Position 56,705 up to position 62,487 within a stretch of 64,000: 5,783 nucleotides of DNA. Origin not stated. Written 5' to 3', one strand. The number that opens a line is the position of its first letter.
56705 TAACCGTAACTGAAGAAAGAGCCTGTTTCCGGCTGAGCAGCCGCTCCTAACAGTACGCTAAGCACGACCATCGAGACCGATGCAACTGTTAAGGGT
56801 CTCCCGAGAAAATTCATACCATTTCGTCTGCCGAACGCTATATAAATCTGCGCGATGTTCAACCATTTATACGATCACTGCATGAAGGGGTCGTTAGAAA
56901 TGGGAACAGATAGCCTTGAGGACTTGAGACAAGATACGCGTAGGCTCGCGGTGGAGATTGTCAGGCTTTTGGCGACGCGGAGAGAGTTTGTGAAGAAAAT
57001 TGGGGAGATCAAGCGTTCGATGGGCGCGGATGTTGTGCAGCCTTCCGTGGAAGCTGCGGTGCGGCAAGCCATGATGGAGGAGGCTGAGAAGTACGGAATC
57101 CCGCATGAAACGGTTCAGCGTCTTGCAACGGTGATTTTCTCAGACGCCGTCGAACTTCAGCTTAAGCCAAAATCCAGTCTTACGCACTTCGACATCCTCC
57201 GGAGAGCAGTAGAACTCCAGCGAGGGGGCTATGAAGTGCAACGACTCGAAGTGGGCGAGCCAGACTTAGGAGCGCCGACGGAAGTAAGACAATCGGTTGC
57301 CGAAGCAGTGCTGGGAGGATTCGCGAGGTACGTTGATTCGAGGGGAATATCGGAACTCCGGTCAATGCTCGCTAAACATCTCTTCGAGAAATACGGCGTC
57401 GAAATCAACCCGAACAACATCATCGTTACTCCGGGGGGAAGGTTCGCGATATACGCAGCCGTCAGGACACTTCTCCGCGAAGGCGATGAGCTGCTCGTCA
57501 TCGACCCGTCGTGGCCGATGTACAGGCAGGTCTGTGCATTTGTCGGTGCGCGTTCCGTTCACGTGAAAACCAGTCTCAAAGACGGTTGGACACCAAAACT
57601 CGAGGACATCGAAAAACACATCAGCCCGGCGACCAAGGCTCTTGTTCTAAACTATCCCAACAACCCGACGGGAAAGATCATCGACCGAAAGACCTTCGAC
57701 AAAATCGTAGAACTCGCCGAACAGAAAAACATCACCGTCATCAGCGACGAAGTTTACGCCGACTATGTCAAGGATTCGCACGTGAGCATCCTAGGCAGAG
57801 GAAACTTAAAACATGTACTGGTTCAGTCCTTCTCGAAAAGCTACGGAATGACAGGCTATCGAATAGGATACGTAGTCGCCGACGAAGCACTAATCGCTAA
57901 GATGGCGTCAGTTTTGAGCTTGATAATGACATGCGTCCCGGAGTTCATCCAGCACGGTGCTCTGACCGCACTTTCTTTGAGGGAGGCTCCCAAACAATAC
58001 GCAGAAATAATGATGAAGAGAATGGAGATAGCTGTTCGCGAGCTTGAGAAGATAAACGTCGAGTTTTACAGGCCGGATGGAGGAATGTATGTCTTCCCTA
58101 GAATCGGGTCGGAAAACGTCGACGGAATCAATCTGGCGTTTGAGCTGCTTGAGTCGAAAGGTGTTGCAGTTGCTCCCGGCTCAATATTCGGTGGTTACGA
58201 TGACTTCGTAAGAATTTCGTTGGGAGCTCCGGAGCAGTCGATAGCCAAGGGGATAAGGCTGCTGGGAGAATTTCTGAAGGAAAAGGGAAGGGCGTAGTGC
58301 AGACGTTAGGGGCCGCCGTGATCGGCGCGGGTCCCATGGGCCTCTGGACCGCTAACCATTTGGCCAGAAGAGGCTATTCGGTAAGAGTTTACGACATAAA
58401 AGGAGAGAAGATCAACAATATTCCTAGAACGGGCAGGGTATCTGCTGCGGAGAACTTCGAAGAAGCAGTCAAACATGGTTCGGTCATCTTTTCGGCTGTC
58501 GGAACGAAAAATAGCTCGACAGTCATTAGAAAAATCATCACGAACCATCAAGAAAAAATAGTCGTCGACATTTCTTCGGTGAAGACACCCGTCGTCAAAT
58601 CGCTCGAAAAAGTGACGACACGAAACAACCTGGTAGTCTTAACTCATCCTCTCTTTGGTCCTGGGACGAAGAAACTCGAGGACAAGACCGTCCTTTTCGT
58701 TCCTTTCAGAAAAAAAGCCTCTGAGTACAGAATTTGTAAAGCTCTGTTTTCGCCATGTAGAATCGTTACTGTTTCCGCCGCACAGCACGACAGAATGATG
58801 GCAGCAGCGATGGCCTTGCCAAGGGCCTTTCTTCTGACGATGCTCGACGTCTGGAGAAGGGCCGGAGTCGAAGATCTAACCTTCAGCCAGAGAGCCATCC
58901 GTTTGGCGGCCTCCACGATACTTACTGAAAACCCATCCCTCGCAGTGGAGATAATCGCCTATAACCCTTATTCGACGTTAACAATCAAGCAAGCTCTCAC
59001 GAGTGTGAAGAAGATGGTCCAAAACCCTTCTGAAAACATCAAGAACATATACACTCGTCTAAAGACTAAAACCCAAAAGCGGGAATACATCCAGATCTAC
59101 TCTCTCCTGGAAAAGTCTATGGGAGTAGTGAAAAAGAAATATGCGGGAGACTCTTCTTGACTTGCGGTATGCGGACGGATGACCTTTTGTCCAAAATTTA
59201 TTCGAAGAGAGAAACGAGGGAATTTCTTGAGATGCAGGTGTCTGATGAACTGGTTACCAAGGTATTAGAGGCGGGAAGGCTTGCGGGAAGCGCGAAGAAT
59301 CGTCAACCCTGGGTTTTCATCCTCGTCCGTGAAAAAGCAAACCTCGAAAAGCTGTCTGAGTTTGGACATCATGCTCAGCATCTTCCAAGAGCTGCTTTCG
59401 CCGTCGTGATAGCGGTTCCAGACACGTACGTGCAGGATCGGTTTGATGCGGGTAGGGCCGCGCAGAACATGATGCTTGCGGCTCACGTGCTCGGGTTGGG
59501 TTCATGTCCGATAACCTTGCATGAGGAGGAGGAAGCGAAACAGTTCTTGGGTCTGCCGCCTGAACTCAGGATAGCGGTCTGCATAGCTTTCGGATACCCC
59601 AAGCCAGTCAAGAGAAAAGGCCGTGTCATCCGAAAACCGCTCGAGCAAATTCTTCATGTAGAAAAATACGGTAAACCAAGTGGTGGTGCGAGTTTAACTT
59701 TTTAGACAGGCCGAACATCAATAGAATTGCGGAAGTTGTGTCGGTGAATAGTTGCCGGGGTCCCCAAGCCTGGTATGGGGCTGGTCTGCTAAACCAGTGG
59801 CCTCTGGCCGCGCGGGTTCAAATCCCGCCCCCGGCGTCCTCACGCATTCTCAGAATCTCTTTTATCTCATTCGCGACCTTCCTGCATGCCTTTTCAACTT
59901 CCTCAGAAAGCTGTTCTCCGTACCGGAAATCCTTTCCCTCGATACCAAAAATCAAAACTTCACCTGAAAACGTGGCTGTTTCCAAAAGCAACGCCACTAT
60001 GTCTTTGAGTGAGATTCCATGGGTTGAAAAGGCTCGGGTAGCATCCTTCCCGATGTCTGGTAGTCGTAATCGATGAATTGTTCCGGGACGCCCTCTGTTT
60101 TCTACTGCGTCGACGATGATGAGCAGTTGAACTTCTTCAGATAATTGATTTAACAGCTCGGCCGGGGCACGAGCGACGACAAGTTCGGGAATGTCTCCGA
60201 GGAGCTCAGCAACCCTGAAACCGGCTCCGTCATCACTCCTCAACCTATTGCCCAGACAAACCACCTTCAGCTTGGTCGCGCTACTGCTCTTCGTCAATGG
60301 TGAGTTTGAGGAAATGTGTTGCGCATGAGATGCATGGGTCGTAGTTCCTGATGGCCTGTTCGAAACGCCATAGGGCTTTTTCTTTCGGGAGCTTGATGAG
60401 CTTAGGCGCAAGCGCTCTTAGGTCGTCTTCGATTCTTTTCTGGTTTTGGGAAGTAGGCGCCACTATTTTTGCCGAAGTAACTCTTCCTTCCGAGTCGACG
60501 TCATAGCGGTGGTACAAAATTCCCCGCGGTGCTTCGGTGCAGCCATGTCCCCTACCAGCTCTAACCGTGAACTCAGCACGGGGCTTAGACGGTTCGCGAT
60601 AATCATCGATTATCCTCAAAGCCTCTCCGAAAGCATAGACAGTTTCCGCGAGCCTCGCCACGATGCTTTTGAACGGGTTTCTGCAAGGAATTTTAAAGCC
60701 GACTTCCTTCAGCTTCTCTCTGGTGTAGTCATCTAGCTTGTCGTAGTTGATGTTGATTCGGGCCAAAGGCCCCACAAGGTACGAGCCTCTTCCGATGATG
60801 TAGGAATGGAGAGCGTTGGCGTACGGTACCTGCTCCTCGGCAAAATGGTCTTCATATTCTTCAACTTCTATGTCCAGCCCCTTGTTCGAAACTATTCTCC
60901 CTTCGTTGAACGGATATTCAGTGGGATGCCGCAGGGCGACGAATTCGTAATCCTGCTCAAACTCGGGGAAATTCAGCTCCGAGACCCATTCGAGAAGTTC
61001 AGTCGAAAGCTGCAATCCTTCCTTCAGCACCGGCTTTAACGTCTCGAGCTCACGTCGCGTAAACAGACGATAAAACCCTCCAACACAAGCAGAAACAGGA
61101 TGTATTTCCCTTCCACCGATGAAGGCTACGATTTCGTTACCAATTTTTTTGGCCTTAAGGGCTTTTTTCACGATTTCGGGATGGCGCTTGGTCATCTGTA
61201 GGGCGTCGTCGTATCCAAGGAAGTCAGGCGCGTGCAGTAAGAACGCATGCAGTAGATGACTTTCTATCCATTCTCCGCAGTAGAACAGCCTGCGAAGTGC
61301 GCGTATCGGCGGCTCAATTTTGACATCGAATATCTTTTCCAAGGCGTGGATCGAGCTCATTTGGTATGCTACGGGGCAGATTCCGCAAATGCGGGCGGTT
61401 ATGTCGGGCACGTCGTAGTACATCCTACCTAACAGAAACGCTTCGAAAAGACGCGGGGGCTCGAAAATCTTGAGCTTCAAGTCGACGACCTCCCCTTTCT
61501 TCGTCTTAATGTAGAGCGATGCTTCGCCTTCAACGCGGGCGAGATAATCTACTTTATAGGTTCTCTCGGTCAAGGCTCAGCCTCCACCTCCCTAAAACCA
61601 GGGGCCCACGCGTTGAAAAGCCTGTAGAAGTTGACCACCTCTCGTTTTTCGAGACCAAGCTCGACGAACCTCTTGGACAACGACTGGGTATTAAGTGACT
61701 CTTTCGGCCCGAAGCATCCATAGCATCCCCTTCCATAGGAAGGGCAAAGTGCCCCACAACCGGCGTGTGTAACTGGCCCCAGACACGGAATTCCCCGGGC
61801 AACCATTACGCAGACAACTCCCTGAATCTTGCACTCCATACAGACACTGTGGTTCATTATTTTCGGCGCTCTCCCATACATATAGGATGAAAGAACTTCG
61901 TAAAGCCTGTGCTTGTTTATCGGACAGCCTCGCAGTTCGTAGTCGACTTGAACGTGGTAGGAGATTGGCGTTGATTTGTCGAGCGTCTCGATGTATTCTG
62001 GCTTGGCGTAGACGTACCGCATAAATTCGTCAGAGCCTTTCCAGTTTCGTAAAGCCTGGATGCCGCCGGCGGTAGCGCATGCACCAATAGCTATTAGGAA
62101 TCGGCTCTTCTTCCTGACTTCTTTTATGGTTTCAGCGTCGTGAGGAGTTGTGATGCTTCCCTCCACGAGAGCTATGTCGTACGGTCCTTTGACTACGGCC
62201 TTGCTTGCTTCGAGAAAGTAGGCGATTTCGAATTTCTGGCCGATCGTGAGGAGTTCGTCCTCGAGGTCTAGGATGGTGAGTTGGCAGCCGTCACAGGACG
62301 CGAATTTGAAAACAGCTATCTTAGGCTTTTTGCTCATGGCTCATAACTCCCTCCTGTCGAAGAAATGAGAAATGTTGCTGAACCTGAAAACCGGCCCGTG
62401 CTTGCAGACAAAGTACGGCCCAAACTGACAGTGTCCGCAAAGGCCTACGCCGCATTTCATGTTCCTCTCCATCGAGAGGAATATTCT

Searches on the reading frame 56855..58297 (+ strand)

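Call 83: search_protein_families(library=pfam, proteins=[window:56855-58297:+], max_evalue=0.001)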
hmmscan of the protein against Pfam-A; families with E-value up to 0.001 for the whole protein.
window:56855-58297:+ (480 aa): 6 families
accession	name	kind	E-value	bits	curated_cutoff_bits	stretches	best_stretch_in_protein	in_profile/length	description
PF00155.27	Aminotran_1_2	-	4.6e-63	214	19.7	1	130-464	5-355/361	Aminotransferase class I and II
PF01817.26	CM_2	-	4.1e-14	53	27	1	24-102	1-79/80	Chorismate mutase type II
PF01053.26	Cys_Met_Meta_PP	-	2.2e-10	40.1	27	1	187-301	68-176/381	Cys/Met metabolism PLP-dependent enzyme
PF01212.27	Beta_elim_lyase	-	2.2e-06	27.7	27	1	143-298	13-168/288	Beta-eliminating lyase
PF00266.25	Aminotran_5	-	3.7e-06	26.6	21.5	1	186-350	61-221/371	Aminotransferase class-V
PF01041.23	DegT_DnrJ_EryC1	-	7.4e-05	22.6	19.8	1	203-355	56-199/360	DegT/DnrJ/EryC1/StrS aminotransferase family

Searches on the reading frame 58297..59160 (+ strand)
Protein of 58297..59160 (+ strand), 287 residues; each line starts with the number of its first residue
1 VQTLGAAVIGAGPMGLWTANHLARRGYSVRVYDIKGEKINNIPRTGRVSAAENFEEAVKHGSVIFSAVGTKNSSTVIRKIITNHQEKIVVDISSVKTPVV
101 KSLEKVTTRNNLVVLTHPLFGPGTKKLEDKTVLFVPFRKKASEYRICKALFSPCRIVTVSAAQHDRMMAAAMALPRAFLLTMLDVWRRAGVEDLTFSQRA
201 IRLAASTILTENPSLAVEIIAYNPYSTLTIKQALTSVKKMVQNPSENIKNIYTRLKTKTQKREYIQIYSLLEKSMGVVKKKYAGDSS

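Call 83: search_protein_families(library=pfam, proteins=[window:58297-59160:+], max_evalue=0.001)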
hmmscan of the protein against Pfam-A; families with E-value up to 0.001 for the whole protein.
window:58297-59160:+ (287 aa): 10 families
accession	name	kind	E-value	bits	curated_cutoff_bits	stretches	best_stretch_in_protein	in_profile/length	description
PF03446.21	NAD_binding_2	-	8e-13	49.2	21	1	7-122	3-122/161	NAD binding domain of 6-phosphogluconate dehydrogenase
PF02153.23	PDH_N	-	8.9e-12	45.2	26.5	1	19-130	2-123/154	Prephenate dehydrogenase, nucleotide-binding domain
PF03807.23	F420_oxidored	-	2.1e-10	41.5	21.6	1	7-93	3-92/94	NADP oxidoreductase coenzyme F420-dependent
PF02737.24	3HCDH_N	-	8.4e-07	29.5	22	1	6-108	2-105/180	3-hydroxyacyl-CoA dehydrogenase, NAD binding domain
PF03721.20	UDPG_MGDP_dh_N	-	5e-06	26.6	27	0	7-62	4-59/187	UDP-glucose/GDP-mannose dehydrogenase family, NAD binding domain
PF01266.30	DAO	-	1.2e-05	25.4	27.9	1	7-33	3-29/353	FAD dependent oxidoreductase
PF13450.12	NAD_binding_8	-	5.6e-05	23.8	21.9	1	8-34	1-27/68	NAD(P)-binding Rossmann-like domain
PF07992.20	Pyr_redox_2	-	7.3e-05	22.8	26.1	1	7-95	4-81/291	Pyridine nucleotide-disulphide oxidoreductase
PF01488.26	Shikimate_DH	-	0.00044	20.8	24.3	1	6-93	15-112/138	Shikimate / quinate 5-dehydrogenase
PF01494.25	FAD_binding_3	-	0.0005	19.8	22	0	7-38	5-36/349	FAD binding domain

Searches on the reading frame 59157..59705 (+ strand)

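Call 83: search_protein_families(library=pfam, proteins=[window:59157-59705:+], max_evalue=0.001)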
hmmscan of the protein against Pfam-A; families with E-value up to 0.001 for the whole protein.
window:59157-59705:+ (182 aa): 2 families
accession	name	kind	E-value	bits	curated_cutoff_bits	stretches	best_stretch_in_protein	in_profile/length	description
PF00881.29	Nitroreductase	-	3.4e-25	89.6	23.5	2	75-147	86-167/167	Nitroreductase family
PF14512.11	TM1586_NiRdase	-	1.3e-11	45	27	2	82-170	68-153/215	Putative TM nitroreductase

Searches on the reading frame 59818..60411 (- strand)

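Call 3: search_protein_families(library=pfam, proteins=[window:59818-60411:-], max_evalue=0.01)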
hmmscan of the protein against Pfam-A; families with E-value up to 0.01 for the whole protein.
window:59818-60411:- (197 aa): 1 family
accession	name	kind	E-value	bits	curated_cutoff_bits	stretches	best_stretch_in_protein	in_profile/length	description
PF01750.23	HycI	-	1.8e-13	50.9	23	1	83-183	26-127/130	Hydrogenase maturation protease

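Call 4: search_protein_families(library=ncbifam, proteins=[window:59818-60411:-], max_evalue=0.01)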
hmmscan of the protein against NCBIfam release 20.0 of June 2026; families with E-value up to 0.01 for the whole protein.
window:59818-60411:- (197 aa): 7 families
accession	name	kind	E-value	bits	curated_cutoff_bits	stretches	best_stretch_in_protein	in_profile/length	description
TIGR00072.1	hydrog_prot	superfamily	5.9e-29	100.9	47.45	1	50-186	2-144/145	hydrogenase maturation protease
TIGR00142.1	hycI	equivalog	1.1e-14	54.5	119.1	1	50-187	3-142/146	hydrogenase maturation peptidase HycI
TIGR00140.1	hupD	subfamily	2.6e-11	43.7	151.8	1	50-188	3-148/151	HyaD/HybD family hydrogenase maturation endopeptidase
NF045519.1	NiFeSe_H2_mat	exception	1.1e-10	41.6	190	1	47-185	2-145/152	NiFeSe hydrogenase maturation protease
NF007777.0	PRK10466.1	equivalog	1.2e-09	38.1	190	1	49-188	4-150/164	HyaD/HybD family hydrogenase maturation endopeptidase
TIGR00130.1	frhD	equivalog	5.6e-09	36.2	134.95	1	49-187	6-151/153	coenzyme F420-reducing hydrogenase, FrhD protein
NF007616.0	PRK10264.1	equivalog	0.0012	18.5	261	1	45-170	3-136/195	hydrogenase 1 maturation protease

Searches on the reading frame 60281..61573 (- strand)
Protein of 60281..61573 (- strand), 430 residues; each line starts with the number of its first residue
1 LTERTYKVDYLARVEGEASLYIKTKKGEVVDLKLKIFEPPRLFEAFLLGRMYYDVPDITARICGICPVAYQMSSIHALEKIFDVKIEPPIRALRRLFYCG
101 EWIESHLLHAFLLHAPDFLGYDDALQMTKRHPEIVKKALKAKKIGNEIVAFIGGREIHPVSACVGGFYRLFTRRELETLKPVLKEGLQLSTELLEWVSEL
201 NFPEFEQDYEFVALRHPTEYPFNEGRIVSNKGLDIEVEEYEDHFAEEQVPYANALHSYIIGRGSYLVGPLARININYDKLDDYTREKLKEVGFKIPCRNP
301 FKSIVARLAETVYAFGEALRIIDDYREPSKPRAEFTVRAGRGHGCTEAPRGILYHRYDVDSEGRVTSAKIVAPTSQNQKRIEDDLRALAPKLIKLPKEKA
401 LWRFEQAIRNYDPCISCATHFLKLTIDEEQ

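Call 3: search_protein_families(library=pfam, proteins=[window:60281-61573:-], max_evalue=0.01)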
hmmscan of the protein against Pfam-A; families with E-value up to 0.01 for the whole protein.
window:60281-61573:- (430 aa): 1 family
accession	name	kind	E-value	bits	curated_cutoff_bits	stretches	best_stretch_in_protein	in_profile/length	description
PF00374.24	NiFeSe_Hases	-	1.9e-27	96.8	25.8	2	41-128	1-88/508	Nickel-dependent hydrogenase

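Call 4: search_protein_families(library=ncbifam, proteins=[window:60281-61573:-], max_evalue=0.01)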
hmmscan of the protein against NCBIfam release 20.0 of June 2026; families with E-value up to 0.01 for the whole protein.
window:60281-61573:- (430 aa): 9 families
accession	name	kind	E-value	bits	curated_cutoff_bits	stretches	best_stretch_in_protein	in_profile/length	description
NF040828.1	sulfhyd_ShyA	equivalog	4.3e-83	279.5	700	1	8-424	5-415/415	NAD(P)-dependent hydrogenase/sulfhydrogenase 2 subunit alpha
NF040832.1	sulfhyd_HydA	equivalog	1.3e-76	258.4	880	1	7-424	6-426/426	NADPH-dependent hydrogenase/sulfhydrogenase 1 subunit alpha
NF041785.2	VhuA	equivalog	2.3e-47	161.5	800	1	8-392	6-416/418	F420-non-reducing hydrogenase Vhu subunit A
TIGR03295.1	frhA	equivalog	2e-40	139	392.5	2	8-200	7-195/412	coenzyme F420 hydrogenase subunit alpha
NF033181.1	NiFeSe_hydrog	equivalog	1.7e-37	129.5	600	2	8-133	6-130/507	nickel-dependent hydrogenase large subunit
NF045518.1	H2_NiFeSe_large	exception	1.3e-35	123.2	780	2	7-181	5-193/485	NiFeSe hydrogenase large subunit HysA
NF007550.0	PRK10170.1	equivalog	9.6e-15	54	1101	2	4-137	17-150/597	Ni/Fe-hydrogenase large subunit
NF007778.0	PRK10467.1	equivalog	8.3e-14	50.8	969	2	7-132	6-130/567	hydrogenase 2 large subunit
NF041786.2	VhuU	equivalog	1.4e-05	24.8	70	1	398-422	5-29/45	F420-non-reducing hydrogenase selenoprotein subunit VhuU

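Call 51: search_solved_structures(query=window:60281-61573:-, max_evalue=1e-20)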
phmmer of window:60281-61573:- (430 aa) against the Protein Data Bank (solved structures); distinct sequences matched with E-value up to 1e-20: 25.
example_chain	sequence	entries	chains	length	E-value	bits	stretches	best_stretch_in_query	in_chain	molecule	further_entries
9nez_D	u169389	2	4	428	1.3e-65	225.4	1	7-424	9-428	Sulfhydrogenase 1 subunit alpha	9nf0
5yxy_A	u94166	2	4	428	1.8e-65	224.9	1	7-423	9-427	Cytosolic NiFe-hydrogenase, alpha subunit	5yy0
9e1j_B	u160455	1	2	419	1e-64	222.4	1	7-420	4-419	Sulfhydrogenase 1 subunit alpha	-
9e15_B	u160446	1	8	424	1.1e-64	222.3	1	7-420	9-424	Sulfhydrogenase 1 subunit alpha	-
5odc_F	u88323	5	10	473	2e-58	201.7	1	8-422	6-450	Methyl-viologen reducing hydrogenase subunit A | Methyl-viologen reducing hydrogenase, subunit A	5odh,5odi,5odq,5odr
7t2r_D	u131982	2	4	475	7.2e-49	170.2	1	7-422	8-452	NiFe hydrogenase large subunit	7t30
9sw2_F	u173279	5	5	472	2.3e-45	158.6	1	10-422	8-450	F420-non-reducing hydrogenase subunit A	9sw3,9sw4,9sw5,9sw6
5xf9_D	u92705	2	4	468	8e-43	150.3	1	4-420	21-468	NAD-reducing hydrogenase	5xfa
9sfi_g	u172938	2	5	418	6.4e-39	137.4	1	8-388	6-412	Coenzyme F420-reducing hydrogenase, alpha subunit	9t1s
5jsu_B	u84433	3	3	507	1.4e-28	103.3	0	5-176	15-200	Periplasmic [NiFeSe] hydrogenase, large subunit, selenocysteine-containing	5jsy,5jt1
5jsh_B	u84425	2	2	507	4.6e-27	98.3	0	5-176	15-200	Periplasmic [NiFeSe] hydrogenase, large subunit, selenocysteine-containing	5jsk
6z8m_B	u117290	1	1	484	1e-26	97.2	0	5-176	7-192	Periplasmic [NiFeSe] hydrogenase, large subunit, selenocysteine-containing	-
6ruc_B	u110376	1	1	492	1.1e-26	97.1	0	5-176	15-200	Periplasmic [NiFeSe] hydrogenase, large subunit, selenocysteine-containing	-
6z8o_B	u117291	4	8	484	2.6e-26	95.9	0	5-176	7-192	Periplasmic [NiFeSe] hydrogenase, large subunit, selenocysteine-containing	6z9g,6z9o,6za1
6rtp_B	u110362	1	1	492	2.8e-26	95.8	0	5-176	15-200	Periplasmic [NiFeSe] hydrogenase, large subunit, selenocysteine-containing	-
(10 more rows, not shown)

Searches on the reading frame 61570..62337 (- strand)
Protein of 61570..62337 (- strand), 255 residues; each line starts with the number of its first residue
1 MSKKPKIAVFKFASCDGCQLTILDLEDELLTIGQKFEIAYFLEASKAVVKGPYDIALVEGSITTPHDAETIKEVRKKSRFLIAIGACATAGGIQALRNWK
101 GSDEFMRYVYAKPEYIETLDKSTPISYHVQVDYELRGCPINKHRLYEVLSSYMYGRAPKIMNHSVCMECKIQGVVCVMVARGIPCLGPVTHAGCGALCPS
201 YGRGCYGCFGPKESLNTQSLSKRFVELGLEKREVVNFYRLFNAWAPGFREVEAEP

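Call 3: search_protein_families(library=pfam, proteins=[window:61570-62337:-], max_evalue=0.01)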
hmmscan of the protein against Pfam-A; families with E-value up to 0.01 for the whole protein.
window:61570-62337:- (255 aa): 1 family
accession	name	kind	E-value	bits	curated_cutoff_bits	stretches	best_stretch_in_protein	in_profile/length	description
PF01058.29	Oxidored_q6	-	3.2e-24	85.5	27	1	15-151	1-127/128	NADH ubiquinone oxidoreductase, 20 Kd subunit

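Call 4: search_protein_families(library=ncbifam, proteins=[window:61570-62337:-], max_evalue=0.01)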
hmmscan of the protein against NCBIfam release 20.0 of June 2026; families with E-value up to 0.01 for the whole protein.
window:61570-62337:- (255 aa): 5 families
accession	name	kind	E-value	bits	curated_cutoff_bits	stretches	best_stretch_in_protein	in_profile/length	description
NF040836.1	sulfhyd_HydD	equivalog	2.8e-56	190.6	500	1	3-250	4-253/261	NADPH-dependent hydrogenase/sulfhydrogenase 1 subunit delta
NF040831.1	sulfhyd_ShyD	equivalog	6.1e-55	186.4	460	1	6-244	2-240/240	NAD(P)-dependent hydrogenase/sulfhydrogenase 2 subunit delta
NF045875.1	F420_non_VhuG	exception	2.8e-34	118.7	450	2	1-170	1-181/286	F420-non-reducing hydrogenase subunit VhuG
TIGR03294.1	FrhG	equivalog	8.6e-15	55.1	245.5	1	5-150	2-138/228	coenzyme F420 hydrogenase subunit gamma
NF011395.0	PRK14820.1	equivalog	0.0067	16.2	263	0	30-94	51-117/180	NADH-quinone oxidoreductase subunit B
